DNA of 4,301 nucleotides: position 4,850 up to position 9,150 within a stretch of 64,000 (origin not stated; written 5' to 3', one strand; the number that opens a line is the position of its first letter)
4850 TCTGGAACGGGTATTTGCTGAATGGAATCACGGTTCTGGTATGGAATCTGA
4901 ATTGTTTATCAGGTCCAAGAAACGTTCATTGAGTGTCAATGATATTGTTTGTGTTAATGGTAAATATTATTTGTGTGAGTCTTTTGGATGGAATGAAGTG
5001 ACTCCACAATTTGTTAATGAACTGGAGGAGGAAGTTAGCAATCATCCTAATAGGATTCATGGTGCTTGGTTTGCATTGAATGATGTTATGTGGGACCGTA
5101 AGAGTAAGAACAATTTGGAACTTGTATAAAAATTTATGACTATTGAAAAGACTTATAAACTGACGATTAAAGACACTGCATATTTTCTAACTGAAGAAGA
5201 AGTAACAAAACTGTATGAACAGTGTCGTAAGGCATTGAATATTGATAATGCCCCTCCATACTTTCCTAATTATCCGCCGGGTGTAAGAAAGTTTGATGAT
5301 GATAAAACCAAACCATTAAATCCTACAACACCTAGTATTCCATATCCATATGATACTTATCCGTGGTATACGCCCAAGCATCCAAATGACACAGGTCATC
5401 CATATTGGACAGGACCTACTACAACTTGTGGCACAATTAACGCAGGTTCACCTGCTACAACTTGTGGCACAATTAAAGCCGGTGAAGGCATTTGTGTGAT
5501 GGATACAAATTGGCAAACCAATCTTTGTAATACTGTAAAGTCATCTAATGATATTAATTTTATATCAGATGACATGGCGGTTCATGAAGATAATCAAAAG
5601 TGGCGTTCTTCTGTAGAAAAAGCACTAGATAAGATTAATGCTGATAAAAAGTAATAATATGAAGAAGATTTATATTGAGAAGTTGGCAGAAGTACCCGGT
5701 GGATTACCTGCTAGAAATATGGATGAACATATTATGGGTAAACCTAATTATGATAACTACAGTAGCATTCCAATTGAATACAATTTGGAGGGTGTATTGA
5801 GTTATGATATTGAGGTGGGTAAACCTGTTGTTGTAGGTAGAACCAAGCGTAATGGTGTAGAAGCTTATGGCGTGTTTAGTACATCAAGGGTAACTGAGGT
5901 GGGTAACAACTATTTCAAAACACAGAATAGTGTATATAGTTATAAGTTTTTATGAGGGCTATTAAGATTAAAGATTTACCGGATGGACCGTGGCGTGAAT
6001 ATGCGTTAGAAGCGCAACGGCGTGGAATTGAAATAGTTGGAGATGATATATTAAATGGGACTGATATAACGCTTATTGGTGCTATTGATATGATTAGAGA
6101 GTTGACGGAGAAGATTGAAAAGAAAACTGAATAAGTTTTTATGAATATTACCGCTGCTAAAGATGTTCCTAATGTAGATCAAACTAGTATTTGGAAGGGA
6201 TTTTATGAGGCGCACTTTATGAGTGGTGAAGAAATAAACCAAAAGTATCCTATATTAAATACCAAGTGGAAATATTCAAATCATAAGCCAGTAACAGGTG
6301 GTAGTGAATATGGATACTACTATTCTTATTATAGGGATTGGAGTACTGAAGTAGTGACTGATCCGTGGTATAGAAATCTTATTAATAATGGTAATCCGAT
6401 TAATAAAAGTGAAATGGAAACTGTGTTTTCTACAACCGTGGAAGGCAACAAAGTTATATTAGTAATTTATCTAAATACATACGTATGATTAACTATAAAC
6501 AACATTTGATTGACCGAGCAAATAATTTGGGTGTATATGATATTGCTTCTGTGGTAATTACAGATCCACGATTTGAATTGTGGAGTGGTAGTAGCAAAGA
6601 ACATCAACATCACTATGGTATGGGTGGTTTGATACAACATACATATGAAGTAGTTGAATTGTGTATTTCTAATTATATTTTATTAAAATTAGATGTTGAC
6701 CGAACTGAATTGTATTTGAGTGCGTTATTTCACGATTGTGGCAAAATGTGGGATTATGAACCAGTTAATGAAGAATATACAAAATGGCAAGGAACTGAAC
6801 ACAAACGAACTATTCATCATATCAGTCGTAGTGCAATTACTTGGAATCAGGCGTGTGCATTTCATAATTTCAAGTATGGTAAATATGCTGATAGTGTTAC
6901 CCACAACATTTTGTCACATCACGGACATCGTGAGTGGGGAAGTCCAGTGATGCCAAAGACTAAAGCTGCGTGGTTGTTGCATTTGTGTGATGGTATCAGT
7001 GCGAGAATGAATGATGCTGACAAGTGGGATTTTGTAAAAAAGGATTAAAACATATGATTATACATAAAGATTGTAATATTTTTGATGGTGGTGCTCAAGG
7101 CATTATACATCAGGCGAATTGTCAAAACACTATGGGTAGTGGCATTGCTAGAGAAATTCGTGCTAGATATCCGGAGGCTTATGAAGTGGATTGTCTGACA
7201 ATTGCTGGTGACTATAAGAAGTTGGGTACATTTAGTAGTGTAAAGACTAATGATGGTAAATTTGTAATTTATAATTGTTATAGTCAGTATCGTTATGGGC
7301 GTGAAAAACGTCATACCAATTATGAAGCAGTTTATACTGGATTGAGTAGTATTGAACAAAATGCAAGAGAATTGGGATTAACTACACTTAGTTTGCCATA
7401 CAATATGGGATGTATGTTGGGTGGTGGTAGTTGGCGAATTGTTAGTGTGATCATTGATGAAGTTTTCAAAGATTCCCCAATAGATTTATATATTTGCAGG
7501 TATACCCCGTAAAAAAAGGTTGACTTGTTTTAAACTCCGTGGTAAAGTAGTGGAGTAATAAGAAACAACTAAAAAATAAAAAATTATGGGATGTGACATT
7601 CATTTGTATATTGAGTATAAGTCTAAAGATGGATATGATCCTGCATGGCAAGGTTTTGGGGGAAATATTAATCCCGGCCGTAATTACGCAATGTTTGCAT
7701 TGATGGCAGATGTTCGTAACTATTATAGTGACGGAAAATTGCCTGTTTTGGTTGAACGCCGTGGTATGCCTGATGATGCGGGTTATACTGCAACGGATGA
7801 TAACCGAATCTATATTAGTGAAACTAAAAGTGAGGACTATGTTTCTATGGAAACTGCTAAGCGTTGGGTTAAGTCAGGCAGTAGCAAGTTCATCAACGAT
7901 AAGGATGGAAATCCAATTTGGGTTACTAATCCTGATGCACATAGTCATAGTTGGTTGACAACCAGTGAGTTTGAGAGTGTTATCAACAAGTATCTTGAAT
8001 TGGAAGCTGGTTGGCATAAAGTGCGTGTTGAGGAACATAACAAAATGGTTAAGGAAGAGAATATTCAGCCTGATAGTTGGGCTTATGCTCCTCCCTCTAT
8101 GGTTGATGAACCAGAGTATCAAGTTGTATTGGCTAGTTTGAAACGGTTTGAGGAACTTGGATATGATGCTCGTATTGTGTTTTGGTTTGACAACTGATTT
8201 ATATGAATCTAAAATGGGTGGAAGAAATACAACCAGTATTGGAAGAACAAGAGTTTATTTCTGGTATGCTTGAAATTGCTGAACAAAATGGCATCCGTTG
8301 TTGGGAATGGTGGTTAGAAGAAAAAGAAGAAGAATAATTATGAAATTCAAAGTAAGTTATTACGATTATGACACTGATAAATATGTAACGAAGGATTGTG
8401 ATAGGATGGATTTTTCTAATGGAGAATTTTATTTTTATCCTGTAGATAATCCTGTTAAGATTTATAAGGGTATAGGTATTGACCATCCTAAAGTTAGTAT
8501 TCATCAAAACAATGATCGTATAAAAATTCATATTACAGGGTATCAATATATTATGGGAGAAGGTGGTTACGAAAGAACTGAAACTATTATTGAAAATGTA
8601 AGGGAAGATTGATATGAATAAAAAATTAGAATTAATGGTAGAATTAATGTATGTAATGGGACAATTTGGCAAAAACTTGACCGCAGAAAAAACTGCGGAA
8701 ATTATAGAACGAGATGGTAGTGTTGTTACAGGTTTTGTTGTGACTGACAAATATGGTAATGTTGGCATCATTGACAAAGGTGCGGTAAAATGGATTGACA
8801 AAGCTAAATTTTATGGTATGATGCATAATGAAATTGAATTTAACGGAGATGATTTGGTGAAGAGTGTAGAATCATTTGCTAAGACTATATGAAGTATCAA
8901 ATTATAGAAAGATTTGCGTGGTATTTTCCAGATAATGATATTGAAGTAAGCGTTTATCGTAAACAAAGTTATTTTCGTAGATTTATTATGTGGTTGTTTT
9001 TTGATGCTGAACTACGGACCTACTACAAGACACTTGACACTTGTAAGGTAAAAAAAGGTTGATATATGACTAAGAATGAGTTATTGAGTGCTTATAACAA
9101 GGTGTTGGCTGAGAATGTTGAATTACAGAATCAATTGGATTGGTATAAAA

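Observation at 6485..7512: Adjacent HD-domain hydrolase and Macro domain genes in the early region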

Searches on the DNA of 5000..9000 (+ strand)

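Call 9: search_dna_similar(query=window:5000-9000:+, collection=phages, mode=near, max_rows=25)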
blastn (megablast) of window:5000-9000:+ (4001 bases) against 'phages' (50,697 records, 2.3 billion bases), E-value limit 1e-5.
No match.
